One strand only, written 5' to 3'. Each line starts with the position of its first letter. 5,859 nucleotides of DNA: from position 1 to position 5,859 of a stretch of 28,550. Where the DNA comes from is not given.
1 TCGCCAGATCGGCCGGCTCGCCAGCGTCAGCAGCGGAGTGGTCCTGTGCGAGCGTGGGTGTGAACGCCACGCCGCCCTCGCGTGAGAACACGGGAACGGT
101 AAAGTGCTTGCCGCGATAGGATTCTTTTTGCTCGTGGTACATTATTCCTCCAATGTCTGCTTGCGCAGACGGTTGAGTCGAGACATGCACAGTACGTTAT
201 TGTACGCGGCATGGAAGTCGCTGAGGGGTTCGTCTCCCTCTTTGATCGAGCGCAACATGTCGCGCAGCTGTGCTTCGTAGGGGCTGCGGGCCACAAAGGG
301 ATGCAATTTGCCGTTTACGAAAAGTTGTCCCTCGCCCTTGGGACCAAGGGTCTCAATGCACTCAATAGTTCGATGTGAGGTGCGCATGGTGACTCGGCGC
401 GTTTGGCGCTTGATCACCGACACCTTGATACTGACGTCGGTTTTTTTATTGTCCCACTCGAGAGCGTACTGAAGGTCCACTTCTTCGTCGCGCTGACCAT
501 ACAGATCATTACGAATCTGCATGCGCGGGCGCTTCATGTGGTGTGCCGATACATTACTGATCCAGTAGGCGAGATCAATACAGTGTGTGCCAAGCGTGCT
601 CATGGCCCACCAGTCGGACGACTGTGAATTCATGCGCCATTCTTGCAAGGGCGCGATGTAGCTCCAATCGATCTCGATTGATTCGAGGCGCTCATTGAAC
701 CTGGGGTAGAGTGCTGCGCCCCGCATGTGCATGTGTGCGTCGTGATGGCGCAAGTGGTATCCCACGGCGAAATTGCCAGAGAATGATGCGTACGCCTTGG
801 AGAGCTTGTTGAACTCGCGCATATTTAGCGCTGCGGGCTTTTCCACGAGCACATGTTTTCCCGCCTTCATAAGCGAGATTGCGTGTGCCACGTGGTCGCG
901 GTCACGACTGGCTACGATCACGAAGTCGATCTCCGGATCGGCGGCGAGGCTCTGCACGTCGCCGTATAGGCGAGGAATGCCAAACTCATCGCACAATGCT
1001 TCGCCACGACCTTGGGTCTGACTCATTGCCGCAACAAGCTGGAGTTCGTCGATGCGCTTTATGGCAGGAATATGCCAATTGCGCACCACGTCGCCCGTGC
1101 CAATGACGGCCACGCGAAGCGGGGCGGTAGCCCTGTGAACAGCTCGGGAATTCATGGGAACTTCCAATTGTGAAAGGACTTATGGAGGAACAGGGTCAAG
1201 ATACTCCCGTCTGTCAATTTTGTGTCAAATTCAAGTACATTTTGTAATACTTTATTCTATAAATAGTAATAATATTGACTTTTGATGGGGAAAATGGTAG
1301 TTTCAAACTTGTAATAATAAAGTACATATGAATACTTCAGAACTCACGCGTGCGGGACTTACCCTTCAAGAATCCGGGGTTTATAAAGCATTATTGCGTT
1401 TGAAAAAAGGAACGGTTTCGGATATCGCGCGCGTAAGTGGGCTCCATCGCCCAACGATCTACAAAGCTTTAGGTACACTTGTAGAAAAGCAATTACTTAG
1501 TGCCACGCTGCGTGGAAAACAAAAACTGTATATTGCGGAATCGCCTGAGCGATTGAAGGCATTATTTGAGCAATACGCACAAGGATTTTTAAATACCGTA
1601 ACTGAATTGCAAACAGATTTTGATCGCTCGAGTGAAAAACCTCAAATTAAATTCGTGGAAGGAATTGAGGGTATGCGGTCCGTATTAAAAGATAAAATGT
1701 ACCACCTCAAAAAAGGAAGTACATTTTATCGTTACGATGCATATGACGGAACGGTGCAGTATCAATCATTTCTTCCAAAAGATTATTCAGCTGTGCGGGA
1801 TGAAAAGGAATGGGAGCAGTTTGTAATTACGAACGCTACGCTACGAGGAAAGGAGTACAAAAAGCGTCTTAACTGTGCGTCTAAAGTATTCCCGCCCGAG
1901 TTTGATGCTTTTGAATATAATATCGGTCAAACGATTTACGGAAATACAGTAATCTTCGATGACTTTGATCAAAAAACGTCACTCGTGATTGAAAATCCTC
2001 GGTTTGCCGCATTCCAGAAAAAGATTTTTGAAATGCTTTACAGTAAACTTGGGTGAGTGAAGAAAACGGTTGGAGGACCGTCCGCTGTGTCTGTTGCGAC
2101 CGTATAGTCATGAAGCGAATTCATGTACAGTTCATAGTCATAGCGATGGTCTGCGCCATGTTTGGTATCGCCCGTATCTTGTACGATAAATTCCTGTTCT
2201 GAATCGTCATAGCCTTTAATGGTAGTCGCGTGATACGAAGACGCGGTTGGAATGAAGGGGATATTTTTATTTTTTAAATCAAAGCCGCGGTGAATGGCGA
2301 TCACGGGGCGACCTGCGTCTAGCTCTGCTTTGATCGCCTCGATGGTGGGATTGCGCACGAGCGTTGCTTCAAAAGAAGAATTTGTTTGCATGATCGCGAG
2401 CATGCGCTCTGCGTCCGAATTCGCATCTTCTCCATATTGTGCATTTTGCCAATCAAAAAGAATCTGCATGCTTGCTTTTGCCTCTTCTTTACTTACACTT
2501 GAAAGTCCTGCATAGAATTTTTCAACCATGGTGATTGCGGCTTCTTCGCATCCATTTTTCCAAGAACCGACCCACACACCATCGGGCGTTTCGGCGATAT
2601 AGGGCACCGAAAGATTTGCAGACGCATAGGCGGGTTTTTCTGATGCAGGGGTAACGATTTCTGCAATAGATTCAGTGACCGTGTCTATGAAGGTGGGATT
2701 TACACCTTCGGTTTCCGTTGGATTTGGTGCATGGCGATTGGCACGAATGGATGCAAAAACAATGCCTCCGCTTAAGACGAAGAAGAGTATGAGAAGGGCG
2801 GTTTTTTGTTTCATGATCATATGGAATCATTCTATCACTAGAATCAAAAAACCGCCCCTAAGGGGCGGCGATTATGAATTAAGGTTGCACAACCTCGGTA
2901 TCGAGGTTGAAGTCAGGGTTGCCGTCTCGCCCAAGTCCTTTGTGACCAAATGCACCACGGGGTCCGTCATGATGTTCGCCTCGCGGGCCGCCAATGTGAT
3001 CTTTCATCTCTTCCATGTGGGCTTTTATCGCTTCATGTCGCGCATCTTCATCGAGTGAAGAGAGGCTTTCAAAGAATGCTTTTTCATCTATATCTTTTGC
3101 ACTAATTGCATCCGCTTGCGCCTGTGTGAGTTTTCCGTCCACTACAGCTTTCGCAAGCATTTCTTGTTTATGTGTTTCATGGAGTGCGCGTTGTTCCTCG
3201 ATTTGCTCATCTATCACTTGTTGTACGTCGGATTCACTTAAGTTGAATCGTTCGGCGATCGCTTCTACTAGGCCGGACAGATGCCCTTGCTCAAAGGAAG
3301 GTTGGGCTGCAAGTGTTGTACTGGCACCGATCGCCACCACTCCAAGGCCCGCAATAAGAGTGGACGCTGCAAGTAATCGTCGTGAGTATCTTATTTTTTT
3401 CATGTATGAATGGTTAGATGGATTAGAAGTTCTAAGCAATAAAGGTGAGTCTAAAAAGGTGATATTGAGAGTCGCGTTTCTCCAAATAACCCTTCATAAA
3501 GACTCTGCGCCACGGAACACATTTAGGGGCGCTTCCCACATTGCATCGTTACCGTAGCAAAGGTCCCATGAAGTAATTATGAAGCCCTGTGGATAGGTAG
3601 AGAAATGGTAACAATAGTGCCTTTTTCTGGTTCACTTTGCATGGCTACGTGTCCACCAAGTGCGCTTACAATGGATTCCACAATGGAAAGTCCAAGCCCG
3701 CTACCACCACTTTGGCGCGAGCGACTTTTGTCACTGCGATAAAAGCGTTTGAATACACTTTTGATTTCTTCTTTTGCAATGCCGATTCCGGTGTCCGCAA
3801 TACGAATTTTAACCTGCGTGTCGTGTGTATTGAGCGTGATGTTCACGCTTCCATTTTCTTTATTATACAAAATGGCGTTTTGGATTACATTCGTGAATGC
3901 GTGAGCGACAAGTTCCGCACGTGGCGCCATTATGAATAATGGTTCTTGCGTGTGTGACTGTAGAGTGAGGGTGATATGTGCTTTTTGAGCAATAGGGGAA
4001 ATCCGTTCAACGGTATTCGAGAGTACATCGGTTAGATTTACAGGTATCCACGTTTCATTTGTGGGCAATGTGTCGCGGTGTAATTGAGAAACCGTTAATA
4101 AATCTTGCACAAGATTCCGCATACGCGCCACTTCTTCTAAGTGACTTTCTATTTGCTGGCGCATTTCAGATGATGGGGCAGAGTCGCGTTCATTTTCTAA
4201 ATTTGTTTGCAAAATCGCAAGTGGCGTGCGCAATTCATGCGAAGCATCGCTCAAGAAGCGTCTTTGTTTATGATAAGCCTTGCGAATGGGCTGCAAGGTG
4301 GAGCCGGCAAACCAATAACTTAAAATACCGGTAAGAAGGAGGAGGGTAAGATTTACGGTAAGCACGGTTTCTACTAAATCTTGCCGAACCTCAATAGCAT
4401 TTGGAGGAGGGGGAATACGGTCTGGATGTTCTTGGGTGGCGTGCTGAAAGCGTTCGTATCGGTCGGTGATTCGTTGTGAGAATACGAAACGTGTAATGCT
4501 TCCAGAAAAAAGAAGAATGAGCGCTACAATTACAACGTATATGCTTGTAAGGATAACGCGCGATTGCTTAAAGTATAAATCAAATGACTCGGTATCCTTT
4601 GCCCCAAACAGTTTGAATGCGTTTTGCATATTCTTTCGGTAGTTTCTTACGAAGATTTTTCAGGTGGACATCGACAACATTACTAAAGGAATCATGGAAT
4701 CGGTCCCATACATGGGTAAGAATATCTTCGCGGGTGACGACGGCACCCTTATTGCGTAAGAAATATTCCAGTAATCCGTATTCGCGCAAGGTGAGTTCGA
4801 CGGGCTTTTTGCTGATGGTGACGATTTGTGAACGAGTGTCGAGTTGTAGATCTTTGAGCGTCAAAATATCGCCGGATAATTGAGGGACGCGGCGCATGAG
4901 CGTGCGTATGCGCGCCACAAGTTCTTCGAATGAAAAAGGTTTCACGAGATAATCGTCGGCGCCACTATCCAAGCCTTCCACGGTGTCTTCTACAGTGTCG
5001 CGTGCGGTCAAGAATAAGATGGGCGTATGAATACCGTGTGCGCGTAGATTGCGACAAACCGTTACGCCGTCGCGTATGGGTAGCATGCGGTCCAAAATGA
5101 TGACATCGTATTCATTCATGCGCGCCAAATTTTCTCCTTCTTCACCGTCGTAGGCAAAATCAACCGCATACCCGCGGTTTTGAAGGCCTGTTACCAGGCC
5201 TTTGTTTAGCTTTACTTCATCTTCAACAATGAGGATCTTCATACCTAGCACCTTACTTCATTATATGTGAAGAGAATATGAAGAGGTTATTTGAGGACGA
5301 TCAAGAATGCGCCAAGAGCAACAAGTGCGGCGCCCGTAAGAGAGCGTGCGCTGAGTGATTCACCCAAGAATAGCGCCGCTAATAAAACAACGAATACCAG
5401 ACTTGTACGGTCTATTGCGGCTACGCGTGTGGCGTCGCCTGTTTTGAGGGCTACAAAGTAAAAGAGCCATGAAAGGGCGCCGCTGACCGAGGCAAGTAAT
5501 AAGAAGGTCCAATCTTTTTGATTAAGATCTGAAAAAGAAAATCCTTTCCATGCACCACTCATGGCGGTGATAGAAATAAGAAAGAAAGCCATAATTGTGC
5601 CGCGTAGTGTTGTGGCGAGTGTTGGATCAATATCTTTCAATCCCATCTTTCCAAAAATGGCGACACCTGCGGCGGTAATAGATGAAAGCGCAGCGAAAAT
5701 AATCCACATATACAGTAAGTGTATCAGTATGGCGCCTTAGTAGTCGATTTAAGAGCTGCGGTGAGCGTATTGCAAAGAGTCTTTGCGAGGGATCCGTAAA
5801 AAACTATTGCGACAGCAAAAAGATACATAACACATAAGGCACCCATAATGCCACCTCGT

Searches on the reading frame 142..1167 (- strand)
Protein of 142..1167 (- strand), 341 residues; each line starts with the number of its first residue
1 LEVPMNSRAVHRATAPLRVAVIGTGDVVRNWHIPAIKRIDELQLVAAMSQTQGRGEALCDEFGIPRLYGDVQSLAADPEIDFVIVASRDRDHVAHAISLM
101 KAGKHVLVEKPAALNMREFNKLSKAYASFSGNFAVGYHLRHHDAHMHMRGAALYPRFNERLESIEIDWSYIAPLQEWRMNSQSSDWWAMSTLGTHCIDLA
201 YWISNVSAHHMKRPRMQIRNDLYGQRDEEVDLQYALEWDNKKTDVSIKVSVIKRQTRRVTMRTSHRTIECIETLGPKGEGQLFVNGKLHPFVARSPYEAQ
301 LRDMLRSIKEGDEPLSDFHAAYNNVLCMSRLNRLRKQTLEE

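Call 23: search_protein_families(library=pfam, proteins=[window:142-1167:-], max_evalue=0.001)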
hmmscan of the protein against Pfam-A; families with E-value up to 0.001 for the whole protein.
window:142-1167:- (341 aa): 1 family
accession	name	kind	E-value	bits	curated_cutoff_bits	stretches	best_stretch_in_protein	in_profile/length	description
PF01408.29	GFO_IDH_MocA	-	5.2e-25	88.9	24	1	17-136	1-119/120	Oxidoreductase family, NAD-binding Rossmann fold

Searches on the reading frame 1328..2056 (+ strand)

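Call 23: search_protein_families(library=pfam, proteins=[window:1328-2056:+], max_evalue=0.001)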
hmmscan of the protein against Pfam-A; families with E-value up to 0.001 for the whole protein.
window:1328-2056:+ (242 aa): 4 families
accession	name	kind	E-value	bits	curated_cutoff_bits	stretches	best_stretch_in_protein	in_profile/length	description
PF01978.25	TrmB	-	1.3e-11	44.6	25.6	1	8-73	3-67/68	Sugar-specific transcriptional regulator TrmB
PF09339.16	HTH_IclR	-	4.7e-05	23.5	22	1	27-57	17-48/52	IclR helix-turn-helix domain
PF13730.12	HTH_36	-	0.00046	20.4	25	1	10-57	2-55/55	Helix-turn-helix domain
PF13551.12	HTH_29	-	0.00054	20.5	28.1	0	20-54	3-39/64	Winged helix-turn helix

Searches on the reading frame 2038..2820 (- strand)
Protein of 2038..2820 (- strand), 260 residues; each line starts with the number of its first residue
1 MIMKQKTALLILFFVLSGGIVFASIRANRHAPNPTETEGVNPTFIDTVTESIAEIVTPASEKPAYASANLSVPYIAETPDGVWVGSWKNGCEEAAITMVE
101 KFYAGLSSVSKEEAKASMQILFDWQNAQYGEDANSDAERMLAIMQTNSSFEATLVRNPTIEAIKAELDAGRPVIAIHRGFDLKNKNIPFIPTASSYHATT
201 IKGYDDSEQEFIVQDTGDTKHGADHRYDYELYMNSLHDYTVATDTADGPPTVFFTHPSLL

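Call 23: search_protein_families(library=pfam, proteins=[window:2038-2820:-], max_evalue=0.001)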
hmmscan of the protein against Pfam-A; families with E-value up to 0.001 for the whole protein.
window:2038-2820:- (260 aa): 1 family
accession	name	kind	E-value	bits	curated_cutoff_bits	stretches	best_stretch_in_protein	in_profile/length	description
PF13529.12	Peptidase_C39_2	-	8.7e-13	49.5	24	1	71-216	2-142/143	Peptidase_C39 like family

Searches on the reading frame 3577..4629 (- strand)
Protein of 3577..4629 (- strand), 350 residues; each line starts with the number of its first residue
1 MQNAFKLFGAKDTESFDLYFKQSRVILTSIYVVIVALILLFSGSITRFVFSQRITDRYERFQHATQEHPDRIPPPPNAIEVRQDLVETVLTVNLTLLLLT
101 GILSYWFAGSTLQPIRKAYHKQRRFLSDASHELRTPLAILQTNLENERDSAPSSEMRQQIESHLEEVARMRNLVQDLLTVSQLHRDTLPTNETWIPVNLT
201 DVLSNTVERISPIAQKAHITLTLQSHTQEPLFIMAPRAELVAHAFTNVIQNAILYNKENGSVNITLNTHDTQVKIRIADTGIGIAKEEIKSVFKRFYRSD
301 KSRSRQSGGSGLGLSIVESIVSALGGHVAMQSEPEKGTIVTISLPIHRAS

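Call 23: search_protein_families(library=pfam, proteins=[window:3577-4629:-], max_evalue=0.001)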
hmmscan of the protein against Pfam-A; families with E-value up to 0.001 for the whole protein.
window:3577-4629:- (350 aa): 5 families
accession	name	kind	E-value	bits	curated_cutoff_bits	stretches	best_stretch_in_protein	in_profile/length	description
PF02518.31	HATPase_c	-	1.4e-27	96.8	26.4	1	240-346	5-109/111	Histidine kinase-, DNA gyrase B-, and HSP90-like ATPase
PF00512.31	HisKA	-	7.2e-14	52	26.9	1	122-183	2-63/66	His Kinase A (phospho-acceptor) domain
PF13589.12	HATPase_c_3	-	2.2e-06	28.2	25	1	243-314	5-77/137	Histidine kinase-, DNA gyrase B-, and HSP90-like ATPase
PF13581.12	HATPase_c_2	-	1e-05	26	27.4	1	244-342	39-125/127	Histidine kinase-like ATPase domain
PF14501.12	HATPase_c_5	-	7e-05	23.1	22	0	241-334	6-92/102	GHKL domain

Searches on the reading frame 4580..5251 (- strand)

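Call 23: search_protein_families(library=pfam, proteins=[window:4580-5251:-], max_evalue=0.001)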
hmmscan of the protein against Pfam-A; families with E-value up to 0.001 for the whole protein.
window:4580-5251:- (223 aa): 3 families
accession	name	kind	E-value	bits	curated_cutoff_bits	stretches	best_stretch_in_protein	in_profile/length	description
PF00072.30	Response_reg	-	7.5e-29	100.6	30.2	1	6-116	1-111/111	Response regulator receiver domain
PF00486.34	Trans_reg_C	-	6.8e-25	87.4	26.2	1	149-221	2-76/77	Transcriptional regulatory protein, C terminal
PF21695.3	GlnR_1st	-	0.00043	20.6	27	1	38-118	32-110/111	Transcription regulator GlnR, N-terminal domain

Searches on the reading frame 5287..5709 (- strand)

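Call 23: search_protein_families(library=pfam, proteins=[window:5287-5709:-], max_evalue=0.001)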
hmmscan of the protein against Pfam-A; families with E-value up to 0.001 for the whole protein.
window:5287-5709:- (140 aa): 1 family
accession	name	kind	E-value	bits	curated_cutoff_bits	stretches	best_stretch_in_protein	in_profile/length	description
PF00892.27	EamA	-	8.3e-23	81.6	28.2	1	1-138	2-134/135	EamA-like transporter family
